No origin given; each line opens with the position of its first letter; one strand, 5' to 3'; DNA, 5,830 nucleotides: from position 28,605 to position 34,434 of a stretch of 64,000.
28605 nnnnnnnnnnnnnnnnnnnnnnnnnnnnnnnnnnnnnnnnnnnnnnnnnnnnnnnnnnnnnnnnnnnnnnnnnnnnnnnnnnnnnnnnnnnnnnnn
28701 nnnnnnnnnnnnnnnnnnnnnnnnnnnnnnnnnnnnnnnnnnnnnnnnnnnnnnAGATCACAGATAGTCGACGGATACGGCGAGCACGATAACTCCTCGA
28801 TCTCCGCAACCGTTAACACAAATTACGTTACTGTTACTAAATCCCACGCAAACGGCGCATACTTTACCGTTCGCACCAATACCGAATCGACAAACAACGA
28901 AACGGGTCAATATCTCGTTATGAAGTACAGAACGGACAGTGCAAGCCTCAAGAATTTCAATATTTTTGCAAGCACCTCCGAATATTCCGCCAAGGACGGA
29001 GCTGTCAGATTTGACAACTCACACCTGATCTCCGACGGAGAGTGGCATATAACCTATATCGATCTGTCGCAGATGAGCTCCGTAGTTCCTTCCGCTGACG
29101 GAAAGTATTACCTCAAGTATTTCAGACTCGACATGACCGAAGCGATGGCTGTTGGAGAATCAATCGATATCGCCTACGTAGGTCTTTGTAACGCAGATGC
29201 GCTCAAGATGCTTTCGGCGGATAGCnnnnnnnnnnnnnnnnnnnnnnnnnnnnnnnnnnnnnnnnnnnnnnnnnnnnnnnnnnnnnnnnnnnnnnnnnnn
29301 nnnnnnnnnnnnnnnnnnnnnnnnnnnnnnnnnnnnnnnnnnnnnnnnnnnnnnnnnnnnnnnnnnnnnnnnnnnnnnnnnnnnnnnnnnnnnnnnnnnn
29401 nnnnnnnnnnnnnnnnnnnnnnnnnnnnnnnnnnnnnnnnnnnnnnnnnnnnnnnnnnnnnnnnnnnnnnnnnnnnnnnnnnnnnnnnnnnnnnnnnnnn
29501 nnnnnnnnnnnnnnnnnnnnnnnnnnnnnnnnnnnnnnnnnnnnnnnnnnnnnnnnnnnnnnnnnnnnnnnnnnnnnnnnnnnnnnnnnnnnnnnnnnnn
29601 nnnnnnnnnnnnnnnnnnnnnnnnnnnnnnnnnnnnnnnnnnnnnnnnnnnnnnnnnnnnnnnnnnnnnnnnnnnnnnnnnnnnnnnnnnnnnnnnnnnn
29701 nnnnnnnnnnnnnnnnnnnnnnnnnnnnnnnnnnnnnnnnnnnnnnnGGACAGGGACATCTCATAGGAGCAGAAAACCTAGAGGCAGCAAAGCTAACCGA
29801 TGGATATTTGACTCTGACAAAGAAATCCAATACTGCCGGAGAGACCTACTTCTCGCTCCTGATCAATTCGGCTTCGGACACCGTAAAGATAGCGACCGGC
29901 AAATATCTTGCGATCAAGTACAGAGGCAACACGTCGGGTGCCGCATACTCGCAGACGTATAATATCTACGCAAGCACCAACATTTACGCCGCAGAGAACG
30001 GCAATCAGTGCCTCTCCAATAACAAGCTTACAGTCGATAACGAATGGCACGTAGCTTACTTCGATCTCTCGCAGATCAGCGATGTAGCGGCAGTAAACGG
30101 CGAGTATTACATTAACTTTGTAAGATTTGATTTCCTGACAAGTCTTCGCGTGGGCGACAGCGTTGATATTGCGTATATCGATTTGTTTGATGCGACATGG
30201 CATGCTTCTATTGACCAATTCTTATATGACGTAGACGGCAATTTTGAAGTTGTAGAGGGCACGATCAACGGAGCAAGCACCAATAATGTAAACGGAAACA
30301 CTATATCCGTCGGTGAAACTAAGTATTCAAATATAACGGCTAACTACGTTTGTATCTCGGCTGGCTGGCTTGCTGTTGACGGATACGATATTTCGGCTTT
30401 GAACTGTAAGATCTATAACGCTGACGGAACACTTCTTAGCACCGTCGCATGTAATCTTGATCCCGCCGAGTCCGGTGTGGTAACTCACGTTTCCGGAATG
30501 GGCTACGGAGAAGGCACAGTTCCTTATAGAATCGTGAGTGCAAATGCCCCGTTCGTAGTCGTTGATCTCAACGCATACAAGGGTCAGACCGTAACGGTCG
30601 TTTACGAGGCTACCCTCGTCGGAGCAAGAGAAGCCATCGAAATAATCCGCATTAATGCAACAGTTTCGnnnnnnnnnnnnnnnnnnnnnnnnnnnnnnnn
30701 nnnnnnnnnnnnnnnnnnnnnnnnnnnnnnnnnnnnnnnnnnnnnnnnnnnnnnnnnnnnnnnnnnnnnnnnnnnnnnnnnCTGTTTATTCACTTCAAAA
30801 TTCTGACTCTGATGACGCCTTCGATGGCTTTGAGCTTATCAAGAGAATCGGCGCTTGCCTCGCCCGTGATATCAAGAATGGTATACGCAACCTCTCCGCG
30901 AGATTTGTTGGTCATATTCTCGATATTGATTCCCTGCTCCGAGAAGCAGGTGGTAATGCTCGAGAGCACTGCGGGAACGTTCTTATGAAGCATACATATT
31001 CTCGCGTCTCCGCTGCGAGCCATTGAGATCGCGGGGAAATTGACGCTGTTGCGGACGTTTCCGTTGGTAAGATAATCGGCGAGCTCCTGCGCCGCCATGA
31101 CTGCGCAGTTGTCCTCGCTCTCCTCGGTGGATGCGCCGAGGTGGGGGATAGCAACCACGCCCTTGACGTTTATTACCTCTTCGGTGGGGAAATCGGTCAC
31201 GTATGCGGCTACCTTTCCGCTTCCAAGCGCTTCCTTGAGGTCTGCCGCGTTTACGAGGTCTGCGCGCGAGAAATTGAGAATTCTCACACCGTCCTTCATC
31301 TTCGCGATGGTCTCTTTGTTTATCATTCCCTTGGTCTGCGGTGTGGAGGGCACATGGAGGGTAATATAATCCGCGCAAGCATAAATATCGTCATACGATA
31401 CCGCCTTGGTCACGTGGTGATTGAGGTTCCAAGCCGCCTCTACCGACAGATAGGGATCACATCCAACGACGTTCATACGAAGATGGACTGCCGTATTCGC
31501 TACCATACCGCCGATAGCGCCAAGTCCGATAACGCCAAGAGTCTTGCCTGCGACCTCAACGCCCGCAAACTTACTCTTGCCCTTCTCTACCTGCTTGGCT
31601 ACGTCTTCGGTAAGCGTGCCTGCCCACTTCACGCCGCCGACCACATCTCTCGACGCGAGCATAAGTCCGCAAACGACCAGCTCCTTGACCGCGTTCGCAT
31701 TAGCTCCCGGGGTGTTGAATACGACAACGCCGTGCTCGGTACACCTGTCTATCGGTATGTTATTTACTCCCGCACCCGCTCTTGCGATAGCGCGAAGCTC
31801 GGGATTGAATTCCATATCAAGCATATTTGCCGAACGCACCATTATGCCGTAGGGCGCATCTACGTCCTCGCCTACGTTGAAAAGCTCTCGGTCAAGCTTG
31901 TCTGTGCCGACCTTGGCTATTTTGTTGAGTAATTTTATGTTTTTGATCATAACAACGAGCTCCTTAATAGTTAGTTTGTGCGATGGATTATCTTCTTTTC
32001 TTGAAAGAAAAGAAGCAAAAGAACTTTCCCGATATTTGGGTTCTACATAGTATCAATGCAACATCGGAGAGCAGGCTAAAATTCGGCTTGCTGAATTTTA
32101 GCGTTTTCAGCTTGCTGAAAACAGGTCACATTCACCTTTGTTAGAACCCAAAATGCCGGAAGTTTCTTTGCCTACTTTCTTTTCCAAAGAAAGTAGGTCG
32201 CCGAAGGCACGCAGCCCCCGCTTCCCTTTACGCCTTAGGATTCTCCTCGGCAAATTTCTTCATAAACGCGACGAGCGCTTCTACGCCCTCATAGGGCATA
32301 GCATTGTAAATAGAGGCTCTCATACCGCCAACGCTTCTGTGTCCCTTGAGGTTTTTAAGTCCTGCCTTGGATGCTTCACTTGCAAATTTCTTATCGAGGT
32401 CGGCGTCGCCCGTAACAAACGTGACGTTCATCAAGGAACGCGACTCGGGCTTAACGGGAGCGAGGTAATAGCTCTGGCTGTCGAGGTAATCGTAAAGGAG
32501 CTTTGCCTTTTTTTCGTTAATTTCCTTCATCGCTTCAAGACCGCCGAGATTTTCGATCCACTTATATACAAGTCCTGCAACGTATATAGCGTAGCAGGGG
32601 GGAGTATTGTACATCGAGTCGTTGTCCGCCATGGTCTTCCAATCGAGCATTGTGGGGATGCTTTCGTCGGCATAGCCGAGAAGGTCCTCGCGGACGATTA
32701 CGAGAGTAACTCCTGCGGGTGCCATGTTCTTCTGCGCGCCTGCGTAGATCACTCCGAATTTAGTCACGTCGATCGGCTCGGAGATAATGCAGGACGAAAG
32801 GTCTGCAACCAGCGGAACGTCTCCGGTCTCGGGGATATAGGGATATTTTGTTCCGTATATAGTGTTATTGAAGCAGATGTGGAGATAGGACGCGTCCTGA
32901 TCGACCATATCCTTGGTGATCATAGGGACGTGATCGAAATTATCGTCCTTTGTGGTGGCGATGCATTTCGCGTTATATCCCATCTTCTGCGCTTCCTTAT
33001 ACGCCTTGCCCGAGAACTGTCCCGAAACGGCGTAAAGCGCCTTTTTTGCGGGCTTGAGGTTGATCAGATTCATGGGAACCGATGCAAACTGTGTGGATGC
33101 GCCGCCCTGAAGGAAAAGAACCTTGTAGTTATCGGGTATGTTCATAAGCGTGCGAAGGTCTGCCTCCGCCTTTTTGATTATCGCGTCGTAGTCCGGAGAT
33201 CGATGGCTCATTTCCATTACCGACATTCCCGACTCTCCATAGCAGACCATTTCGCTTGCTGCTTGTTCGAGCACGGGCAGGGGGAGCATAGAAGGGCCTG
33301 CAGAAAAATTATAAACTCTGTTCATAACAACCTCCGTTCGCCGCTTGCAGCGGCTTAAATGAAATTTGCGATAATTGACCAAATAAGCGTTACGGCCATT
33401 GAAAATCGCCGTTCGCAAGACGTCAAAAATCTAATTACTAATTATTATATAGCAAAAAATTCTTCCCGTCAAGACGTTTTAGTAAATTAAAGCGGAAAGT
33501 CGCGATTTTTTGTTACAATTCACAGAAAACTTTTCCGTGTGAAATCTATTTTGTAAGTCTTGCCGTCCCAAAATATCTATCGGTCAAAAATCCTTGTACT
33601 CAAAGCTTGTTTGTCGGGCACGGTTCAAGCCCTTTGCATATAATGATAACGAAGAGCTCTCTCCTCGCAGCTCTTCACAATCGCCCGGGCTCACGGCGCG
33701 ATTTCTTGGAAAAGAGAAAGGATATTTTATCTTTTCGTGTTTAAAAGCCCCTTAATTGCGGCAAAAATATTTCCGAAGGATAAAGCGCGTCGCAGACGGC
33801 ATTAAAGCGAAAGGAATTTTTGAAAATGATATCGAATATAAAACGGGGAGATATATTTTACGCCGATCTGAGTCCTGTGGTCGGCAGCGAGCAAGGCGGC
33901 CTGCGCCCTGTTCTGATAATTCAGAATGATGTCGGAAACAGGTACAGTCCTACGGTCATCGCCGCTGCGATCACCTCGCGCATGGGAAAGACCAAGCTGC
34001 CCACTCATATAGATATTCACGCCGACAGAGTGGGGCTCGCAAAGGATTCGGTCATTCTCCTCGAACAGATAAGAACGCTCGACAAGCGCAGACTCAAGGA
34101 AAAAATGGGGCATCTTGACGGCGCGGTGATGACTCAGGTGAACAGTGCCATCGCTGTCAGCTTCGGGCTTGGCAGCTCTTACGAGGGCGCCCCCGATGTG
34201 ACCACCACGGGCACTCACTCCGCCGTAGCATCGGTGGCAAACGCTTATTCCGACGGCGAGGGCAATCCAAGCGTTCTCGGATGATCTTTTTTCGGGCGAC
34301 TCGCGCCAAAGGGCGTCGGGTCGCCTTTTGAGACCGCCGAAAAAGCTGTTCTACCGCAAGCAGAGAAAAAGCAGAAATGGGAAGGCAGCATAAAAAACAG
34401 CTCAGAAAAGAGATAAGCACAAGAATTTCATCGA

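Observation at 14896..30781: Three tandem, independently transcribed giant secreted paralogues (1758/1548/1691 aa) with no recognisable anchor or known domain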

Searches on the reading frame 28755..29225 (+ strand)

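Call 52: search_protein_families(library=pfam, proteins=[window:28755-29225:+], max_evalue=10)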
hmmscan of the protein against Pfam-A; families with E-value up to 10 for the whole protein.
window:28755-29225:+ (157 aa): 1 family
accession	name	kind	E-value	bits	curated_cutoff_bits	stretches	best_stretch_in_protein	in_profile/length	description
PF24991.2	Ig_NUP210_4th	-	0.00062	19.9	25.2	1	12-45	30-63/79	NUP210 forth Ig-like domain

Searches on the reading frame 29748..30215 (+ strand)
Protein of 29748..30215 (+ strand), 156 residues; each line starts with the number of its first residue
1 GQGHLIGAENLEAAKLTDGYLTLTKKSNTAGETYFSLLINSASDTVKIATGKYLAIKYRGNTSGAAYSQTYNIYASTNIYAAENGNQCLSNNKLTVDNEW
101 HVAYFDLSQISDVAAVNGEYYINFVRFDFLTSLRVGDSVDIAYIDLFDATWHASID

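Call 52: search_protein_families(library=pfam, proteins=[window:29748-30215:+], max_evalue=10)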
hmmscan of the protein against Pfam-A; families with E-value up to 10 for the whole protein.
window:29748-30215:+ (156 aa): 1 family
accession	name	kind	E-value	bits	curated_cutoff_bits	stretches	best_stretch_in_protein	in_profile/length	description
PF18141.7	UPF1_1B_dom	-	0.019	15.4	28.5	1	39-83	25-68/93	RNA helicase UPF1, 1B domain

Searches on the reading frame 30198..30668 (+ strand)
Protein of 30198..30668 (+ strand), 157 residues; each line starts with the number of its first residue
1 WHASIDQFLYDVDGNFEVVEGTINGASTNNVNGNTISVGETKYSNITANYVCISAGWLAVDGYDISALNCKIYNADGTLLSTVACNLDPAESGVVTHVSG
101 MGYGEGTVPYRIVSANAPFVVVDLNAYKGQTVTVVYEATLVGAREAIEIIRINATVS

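Call 86: search_protein_families(library=pfam, proteins=[window:30198-30668:+], max_evalue=10)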
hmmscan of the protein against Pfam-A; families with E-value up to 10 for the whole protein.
window:30198-30668:+ (157 aa): 1 family
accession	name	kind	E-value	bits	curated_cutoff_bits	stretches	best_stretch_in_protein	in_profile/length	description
PF24534.1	HMA_PCA1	-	0.00035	20.7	24.5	1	113-148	20-55/68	PCA1 HMA heavy metal-associated domain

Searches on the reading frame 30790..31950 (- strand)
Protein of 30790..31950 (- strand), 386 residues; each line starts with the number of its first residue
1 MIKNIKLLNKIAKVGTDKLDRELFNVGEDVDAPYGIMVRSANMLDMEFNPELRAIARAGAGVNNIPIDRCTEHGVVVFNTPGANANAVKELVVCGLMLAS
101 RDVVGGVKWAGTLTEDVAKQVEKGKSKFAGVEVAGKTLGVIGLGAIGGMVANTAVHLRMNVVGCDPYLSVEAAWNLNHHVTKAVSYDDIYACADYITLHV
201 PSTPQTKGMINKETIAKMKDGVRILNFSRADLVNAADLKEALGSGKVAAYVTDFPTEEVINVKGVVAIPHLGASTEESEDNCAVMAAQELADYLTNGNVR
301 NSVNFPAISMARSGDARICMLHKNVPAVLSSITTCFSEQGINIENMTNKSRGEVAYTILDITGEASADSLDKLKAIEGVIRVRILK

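Call 19: search_protein_families(library=pfam, proteins=[window:30790-31950:-], max_evalue=0.001)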
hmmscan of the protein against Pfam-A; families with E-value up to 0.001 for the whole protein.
window:30790-31950:- (386 aa): 5 families
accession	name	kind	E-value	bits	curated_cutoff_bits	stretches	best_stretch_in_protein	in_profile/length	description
PF02826.25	2-Hacid_dh_C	-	2.1e-37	128.7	25.1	1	119-272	16-178/178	D-isomer specific 2-hydroxyacid dehydrogenase, NAD binding domain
PF00389.36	2-Hacid_dh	-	1.1e-19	70.8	24.6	1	28-304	38-134/134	D-isomer specific 2-hydroxyacid dehydrogenase, catalytic domain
PF22629.2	ACT_AHAS_ss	-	1.1e-08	35.5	27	1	320-381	3-67/67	AHAS small subunit-like ACT domain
PF03446.21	NAD_binding_2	-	2.3e-05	24.9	21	1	138-243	2-108/161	NAD binding domain of 6-phosphogluconate dehydrogenase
PF13291.12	ACT_4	-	0.00077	20.5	27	0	315-382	6-78/80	ACT domain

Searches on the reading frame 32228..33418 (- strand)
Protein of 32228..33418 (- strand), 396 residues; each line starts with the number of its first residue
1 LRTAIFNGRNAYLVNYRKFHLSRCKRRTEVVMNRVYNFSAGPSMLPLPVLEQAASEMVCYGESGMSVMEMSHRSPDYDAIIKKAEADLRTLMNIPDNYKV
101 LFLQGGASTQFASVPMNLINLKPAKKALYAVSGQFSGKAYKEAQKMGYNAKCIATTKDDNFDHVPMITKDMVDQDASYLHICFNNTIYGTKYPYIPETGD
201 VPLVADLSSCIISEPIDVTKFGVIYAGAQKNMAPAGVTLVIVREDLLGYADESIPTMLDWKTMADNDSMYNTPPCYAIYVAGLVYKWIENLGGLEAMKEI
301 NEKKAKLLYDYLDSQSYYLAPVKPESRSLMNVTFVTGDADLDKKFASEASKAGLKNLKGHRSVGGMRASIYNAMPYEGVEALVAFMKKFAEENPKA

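Call 19: search_protein_families(library=pfam, proteins=[window:32228-33418:-], max_evalue=0.001)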
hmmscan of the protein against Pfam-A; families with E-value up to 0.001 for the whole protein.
window:32228-33418:- (396 aa): 1 family
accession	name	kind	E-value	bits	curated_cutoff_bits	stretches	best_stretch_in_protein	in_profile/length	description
PF00266.25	Aminotran_5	-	3.4e-46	158.3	21.5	1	35-382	1-371/371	Aminotransferase class-V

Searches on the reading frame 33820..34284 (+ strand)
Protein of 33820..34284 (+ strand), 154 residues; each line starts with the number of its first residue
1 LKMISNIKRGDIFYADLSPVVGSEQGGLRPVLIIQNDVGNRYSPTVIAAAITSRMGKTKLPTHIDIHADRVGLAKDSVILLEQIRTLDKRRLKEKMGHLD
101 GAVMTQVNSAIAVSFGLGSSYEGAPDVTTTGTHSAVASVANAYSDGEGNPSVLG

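Call 20: search_protein_families(library=pfam, proteins=[window:33820-34284:+], max_evalue=0.001)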
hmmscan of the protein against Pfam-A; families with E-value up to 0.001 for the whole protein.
window:33820-34284:+ (154 aa): 1 family
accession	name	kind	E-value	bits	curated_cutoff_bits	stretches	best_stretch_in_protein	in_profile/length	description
PF02452.23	PemK_toxin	-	2.5e-36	124.6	23.1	1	8-115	1-109/109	PemK-like, MazF-like toxin of type II toxin-antitoxin system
